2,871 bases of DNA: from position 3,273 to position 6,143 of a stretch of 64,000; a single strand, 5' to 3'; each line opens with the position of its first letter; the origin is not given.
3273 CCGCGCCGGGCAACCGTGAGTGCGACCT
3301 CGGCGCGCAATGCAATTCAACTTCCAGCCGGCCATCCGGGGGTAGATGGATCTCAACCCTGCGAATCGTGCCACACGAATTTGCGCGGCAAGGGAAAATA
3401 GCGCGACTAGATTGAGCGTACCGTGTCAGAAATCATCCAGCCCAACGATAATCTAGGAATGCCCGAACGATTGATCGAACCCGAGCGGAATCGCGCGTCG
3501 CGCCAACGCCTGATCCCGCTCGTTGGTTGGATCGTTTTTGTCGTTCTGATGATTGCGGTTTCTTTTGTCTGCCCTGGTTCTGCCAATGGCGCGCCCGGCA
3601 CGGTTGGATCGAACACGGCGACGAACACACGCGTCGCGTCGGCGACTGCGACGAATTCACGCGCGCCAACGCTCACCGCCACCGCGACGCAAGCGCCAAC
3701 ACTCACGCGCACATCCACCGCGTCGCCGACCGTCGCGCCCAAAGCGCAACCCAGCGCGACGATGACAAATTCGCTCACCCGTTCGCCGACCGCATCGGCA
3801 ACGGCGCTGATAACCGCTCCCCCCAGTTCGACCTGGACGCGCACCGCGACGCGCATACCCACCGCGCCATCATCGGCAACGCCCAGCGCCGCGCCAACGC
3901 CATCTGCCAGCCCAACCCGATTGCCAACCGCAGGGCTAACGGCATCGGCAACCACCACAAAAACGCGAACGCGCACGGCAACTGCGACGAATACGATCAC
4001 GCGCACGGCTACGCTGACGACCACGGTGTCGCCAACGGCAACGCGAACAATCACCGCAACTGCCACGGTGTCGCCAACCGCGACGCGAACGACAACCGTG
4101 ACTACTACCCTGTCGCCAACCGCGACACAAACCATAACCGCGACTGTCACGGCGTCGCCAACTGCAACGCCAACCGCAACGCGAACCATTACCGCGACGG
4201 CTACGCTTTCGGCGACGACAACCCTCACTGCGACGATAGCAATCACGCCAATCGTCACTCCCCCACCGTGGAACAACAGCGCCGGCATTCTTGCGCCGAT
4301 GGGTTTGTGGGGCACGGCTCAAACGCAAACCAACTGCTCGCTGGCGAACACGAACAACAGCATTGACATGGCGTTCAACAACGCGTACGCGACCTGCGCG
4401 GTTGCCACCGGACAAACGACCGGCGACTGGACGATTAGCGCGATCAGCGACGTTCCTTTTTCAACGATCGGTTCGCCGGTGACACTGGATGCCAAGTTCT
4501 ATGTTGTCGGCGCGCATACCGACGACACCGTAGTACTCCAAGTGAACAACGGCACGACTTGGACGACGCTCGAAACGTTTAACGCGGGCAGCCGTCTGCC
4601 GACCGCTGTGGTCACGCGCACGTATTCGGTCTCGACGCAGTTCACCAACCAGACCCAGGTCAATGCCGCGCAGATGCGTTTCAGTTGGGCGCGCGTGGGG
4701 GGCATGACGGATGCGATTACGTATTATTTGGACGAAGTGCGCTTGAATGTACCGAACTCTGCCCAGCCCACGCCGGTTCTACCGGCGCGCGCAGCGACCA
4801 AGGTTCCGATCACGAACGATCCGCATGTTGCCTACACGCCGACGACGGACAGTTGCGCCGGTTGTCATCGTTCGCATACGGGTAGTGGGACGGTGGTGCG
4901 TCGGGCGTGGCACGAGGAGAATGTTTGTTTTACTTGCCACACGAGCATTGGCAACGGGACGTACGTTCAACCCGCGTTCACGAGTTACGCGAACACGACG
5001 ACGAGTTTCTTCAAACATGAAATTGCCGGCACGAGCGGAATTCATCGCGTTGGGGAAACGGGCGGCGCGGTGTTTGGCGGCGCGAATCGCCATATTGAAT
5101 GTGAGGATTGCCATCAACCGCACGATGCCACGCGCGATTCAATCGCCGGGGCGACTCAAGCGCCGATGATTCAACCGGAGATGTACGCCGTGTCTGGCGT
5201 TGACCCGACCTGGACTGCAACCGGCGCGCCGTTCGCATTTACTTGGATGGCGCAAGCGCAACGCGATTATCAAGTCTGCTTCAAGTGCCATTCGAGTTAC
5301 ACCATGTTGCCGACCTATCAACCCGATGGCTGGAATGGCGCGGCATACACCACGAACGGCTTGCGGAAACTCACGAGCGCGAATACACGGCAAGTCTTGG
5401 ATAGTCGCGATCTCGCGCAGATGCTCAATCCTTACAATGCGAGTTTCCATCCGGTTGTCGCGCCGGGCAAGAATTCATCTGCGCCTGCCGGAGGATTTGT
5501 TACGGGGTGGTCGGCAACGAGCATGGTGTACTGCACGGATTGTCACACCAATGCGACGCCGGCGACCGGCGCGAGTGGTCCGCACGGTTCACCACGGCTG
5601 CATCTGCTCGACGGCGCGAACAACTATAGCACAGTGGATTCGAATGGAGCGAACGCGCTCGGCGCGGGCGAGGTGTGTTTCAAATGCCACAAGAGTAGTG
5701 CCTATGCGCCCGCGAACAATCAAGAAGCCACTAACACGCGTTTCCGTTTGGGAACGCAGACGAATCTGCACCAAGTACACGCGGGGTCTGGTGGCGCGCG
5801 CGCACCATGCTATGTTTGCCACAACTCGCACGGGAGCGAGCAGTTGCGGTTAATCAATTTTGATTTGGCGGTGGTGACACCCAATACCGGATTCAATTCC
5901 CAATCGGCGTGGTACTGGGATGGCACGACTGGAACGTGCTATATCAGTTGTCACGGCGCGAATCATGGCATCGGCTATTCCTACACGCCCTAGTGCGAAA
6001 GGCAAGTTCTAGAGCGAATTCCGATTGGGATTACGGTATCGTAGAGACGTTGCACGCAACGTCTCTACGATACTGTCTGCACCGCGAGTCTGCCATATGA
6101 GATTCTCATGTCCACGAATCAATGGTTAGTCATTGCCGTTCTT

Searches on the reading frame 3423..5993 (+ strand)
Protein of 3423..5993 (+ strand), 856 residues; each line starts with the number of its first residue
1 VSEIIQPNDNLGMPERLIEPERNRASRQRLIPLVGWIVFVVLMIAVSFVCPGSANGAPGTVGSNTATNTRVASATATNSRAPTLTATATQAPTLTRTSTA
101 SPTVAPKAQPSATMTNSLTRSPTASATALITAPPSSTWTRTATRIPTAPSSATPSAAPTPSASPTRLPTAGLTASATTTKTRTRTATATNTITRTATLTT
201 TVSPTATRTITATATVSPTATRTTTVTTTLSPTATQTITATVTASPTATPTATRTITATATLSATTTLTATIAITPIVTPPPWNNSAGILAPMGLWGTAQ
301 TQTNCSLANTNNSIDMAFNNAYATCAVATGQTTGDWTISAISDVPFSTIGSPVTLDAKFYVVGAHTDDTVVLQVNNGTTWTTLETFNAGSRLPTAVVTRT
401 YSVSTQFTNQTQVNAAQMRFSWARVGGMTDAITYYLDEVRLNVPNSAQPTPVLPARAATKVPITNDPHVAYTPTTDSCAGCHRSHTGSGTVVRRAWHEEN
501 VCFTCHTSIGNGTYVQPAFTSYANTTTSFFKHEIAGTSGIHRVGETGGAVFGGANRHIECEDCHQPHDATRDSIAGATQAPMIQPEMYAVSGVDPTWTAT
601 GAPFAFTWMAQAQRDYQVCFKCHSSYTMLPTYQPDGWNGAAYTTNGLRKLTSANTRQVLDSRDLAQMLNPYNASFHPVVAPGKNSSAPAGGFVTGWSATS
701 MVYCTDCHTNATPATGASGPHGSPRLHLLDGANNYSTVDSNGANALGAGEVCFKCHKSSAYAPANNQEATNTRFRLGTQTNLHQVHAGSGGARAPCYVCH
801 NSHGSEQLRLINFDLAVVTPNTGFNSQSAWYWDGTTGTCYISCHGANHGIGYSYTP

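Call 9: search_protein_families(library=pfam, proteins=[window:3423-5993:+], max_evalue=0.001)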
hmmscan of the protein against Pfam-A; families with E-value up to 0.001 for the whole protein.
window:3423-5993:+ (856 aa): 4 families
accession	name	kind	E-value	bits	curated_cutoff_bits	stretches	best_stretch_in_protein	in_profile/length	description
PF22113.1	Mtrc-MtrF_II-IV_dom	-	3.2e-13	50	30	2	698-847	25-166/176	Outer membrane cytochrome MtrC/MtrF-like, domains II/IV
PF09699.15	Paired_CXXCH_1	-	3.2e-11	43.2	20.6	0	475-508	6-38/41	Doubled CXXCH motif (Paired_CXXCH_1)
PF14537.11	Cytochrom_c3_2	-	5.9e-09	36.7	25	0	701-806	6-70/79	Cytochrome c3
PF14522.11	Cytochrome_C7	-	5.5e-08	33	24.8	0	557-627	13-52/67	Cytochrome c7 and related cytochrome c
